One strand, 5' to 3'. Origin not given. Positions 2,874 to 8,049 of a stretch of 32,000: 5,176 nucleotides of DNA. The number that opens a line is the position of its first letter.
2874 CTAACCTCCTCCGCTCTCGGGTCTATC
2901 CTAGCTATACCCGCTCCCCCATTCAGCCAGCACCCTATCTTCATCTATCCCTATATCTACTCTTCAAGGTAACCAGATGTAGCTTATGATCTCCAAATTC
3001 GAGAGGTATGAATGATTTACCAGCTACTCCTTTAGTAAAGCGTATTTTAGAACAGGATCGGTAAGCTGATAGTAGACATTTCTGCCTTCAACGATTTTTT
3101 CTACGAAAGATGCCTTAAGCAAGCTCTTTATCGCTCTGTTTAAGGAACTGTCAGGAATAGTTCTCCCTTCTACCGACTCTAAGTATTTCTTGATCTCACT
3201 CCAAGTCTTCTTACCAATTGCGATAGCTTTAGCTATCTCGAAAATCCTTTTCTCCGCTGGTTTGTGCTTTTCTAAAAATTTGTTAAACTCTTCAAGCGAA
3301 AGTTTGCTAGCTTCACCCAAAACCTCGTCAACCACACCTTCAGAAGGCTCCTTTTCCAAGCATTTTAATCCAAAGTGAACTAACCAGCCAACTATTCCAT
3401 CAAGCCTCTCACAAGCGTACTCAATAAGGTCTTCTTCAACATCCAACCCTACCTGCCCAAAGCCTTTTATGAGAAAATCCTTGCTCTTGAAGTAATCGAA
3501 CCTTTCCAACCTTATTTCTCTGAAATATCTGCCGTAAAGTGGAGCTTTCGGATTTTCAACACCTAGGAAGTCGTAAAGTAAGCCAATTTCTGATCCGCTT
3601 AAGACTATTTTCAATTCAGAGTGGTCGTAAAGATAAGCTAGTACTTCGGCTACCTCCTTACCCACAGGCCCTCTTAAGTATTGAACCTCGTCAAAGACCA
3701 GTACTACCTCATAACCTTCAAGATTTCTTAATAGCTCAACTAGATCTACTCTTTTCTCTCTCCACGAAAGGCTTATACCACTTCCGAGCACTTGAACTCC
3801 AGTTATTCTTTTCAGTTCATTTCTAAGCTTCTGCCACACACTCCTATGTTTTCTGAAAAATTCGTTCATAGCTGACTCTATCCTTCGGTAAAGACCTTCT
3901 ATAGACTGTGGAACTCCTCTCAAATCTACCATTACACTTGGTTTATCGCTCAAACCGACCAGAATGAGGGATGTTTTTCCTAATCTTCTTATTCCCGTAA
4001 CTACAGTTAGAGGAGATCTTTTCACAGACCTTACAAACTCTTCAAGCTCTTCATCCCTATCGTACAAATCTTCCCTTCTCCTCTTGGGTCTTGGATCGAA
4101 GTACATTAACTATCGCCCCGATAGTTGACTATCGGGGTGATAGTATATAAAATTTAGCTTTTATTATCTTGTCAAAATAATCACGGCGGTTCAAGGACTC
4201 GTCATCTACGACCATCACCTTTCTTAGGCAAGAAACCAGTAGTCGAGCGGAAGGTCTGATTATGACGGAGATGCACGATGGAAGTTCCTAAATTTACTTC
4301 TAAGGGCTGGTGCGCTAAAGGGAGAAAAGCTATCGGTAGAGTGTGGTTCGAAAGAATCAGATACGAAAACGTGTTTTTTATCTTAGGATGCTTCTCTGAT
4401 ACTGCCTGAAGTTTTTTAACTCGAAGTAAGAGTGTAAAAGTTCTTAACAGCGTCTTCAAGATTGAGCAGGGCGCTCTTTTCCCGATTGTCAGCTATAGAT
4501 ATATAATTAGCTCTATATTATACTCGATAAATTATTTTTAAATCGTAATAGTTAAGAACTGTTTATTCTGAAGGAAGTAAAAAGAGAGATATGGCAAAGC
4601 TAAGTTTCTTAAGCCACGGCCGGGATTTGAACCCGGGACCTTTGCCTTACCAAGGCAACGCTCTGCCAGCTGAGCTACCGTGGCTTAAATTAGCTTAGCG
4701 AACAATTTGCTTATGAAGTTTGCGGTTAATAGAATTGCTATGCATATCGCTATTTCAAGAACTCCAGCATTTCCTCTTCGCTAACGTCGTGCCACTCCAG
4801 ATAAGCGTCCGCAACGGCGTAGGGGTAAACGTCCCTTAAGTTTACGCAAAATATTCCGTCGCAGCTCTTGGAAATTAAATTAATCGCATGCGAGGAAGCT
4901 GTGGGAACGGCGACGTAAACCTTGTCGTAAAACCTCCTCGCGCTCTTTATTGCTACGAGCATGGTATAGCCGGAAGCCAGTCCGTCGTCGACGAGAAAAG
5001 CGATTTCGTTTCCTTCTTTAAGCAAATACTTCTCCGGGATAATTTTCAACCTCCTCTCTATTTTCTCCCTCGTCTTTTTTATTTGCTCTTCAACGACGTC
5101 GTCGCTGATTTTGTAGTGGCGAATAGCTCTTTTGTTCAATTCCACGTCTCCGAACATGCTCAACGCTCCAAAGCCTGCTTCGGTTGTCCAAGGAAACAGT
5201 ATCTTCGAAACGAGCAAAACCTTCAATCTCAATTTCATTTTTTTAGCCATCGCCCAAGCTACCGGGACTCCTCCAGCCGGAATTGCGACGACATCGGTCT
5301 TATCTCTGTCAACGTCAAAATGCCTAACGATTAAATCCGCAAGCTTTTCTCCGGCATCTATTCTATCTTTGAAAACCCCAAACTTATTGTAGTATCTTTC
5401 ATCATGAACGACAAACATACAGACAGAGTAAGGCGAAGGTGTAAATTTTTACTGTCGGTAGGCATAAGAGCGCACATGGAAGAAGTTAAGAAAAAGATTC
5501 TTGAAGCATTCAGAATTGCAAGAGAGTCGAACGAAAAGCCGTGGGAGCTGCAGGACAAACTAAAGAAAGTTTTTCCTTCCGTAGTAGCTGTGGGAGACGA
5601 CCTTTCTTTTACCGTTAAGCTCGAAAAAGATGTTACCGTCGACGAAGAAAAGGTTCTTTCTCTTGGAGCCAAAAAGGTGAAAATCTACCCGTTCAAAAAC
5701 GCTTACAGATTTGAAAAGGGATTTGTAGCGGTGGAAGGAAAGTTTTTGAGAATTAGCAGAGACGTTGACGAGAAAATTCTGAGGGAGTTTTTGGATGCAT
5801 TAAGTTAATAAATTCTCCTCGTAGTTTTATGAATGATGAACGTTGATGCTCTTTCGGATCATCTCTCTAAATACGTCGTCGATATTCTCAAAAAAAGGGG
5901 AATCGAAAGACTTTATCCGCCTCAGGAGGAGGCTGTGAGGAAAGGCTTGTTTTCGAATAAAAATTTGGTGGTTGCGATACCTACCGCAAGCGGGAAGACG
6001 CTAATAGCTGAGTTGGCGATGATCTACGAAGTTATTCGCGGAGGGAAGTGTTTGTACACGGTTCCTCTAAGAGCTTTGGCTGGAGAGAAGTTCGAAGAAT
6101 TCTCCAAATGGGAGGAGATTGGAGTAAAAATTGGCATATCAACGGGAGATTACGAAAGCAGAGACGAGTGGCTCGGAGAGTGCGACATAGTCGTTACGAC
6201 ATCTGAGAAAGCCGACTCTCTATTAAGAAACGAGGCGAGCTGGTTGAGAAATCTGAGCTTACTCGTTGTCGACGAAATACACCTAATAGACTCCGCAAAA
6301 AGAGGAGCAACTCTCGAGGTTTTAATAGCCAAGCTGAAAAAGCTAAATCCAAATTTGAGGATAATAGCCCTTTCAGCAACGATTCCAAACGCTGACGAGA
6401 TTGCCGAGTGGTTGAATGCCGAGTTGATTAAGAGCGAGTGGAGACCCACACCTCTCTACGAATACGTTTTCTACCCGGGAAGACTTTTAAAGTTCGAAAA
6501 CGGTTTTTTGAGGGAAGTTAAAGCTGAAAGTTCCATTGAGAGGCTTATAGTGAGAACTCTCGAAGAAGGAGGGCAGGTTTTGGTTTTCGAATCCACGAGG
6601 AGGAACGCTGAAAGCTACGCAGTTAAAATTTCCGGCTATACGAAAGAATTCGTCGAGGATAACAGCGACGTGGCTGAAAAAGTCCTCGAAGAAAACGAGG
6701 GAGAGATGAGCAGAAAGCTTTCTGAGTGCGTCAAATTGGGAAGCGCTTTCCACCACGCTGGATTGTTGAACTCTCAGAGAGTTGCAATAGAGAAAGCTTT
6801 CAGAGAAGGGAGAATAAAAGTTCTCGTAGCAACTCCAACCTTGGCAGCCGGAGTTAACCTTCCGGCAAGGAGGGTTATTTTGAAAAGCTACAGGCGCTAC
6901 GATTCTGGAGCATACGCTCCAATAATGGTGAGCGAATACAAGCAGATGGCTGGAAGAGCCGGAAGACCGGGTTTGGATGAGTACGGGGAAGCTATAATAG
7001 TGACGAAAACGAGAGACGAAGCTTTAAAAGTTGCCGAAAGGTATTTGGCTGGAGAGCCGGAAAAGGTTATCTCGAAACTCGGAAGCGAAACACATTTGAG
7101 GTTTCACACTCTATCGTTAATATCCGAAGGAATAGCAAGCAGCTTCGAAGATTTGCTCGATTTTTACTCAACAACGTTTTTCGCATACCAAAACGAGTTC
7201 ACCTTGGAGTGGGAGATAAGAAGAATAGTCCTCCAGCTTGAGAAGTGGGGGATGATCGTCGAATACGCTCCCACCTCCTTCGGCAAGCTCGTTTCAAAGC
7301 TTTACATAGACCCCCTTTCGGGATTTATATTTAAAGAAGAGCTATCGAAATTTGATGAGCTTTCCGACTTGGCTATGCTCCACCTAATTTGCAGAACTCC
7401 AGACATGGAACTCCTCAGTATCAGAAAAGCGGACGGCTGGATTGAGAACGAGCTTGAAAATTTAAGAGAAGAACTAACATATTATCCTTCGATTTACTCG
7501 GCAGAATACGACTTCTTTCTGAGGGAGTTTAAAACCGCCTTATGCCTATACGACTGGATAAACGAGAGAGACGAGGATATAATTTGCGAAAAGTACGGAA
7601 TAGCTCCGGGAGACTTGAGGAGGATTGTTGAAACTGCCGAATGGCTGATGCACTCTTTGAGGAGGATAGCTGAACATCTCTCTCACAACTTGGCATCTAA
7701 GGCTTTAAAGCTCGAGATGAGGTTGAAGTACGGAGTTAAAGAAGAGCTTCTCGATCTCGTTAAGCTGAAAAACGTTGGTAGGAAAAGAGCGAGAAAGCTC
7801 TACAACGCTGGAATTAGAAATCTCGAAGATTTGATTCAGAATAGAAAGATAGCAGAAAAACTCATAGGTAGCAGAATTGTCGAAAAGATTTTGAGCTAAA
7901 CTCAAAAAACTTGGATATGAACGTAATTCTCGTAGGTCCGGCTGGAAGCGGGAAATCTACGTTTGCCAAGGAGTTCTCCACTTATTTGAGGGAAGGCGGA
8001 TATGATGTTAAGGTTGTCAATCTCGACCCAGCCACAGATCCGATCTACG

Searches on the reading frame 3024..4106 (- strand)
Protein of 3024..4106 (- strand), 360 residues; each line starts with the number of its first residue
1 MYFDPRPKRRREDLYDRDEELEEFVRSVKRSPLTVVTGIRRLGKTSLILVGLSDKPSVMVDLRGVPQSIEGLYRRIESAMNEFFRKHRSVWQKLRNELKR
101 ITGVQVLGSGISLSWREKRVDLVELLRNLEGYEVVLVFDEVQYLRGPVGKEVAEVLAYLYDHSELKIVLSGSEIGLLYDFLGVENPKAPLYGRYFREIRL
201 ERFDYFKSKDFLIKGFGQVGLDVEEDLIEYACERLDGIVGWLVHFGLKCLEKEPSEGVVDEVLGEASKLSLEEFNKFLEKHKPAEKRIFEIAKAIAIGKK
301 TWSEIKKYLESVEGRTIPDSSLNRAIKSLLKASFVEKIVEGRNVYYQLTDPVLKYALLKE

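Call 78: search_protein_families(library=pfam, proteins=[window:3024-4106:-], max_evalue=0.1)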
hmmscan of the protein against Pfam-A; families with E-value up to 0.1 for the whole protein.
window:3024-4106:- (360 aa): 8 families
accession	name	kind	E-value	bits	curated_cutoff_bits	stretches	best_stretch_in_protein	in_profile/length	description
PF01637.24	ATPase_2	-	1.6e-13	51.5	33.2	1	15-243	2-223/225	ATPase domain predominantly from Archaea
PF21100.3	MCM_C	-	2.3e-09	37.4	27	1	284-337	3-55/64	MCM protein C-terminal winged helix-turn-helix domain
PF13173.12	AAA_14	-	2.4e-08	34.5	27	1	122-178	50-104/129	AAA domain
PF13401.12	AAA_22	-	1e-06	29.5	27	1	32-173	6-124/130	AAA domain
PF25201.1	nSTAND6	-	0.0055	17.2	27.7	1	14-55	1-41/148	Novel STAND NTPase 6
PF13191.12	AAA_16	-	0.012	16.6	32.6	1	15-162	3-158/167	AAA ATPase domain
PF09298.16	FAA_hydrolase_N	-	0.039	14.5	25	0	78-101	53-76/105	Fumarylacetoacetase N-terminal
PF20703.3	nSTAND1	-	0.083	12.9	27.1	1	15-57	17-59/379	Novel STAND NTPase 1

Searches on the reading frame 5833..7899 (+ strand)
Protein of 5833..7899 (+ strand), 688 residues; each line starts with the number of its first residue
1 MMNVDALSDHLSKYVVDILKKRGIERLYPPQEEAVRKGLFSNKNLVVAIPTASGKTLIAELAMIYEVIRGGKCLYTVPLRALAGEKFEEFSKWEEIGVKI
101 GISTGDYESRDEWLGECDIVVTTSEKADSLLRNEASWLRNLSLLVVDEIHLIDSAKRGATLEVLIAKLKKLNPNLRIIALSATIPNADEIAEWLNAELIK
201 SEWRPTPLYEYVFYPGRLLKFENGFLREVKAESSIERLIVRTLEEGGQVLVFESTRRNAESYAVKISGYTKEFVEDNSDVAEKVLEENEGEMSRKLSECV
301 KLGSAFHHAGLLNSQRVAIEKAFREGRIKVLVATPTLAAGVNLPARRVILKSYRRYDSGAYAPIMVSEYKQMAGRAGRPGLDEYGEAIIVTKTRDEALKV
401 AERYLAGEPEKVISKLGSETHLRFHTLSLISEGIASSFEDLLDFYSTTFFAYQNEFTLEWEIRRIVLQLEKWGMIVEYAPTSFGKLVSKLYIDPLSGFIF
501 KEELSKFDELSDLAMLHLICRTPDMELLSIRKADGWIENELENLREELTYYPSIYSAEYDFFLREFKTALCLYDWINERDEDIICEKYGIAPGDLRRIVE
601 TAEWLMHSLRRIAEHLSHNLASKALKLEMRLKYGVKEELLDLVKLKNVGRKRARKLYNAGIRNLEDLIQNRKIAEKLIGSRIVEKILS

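Call 78: search_protein_families(library=pfam, proteins=[window:5833-7899:+], max_evalue=0.1)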
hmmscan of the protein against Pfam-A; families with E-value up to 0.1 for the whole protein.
window:5833-7899:+ (688 aa): 9 families
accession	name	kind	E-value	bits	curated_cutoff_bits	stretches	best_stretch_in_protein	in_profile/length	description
PF21280.2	Helicase_dom4_arc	-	1.1e-42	145.3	27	1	513-634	1-125/125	Archaeal helicase, domain 4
PF00270.35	DEAD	-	8.5e-34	117.1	26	1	29-189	2-166/167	DEAD/DEAH box helicase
PF00271.37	Helicase_C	-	3.3e-14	53.5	23.5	1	242-380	11-110/110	Helicase conserved C-terminal domain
PF04851.21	ResIII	-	1.5e-10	41.6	22.5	1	27-185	4-163/164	Type III restriction enzyme, res subunit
PF22527.2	DEXQc_Suv3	-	2.6e-06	27.5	27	1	49-161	20-114/154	DEXQ-box helicase domain of Suv3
PF10391.15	DNA_pol_lambd_f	-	5.8e-06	26.5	29.8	1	647-670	8-31/51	Fingers domain of DNA polymerase lambda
PF20470.4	HTH_61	-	2.8e-05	24.8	24.3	1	385-470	1-86/92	Helix-turn-helix domain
PF14520.12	HHH_5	-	0.00024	21.9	27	1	640-670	2-32/57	Helix-hairpin-helix domain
PF11731.14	Cdd1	-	0.033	14.8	25.5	1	637-670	3-36/86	Pathogenicity locus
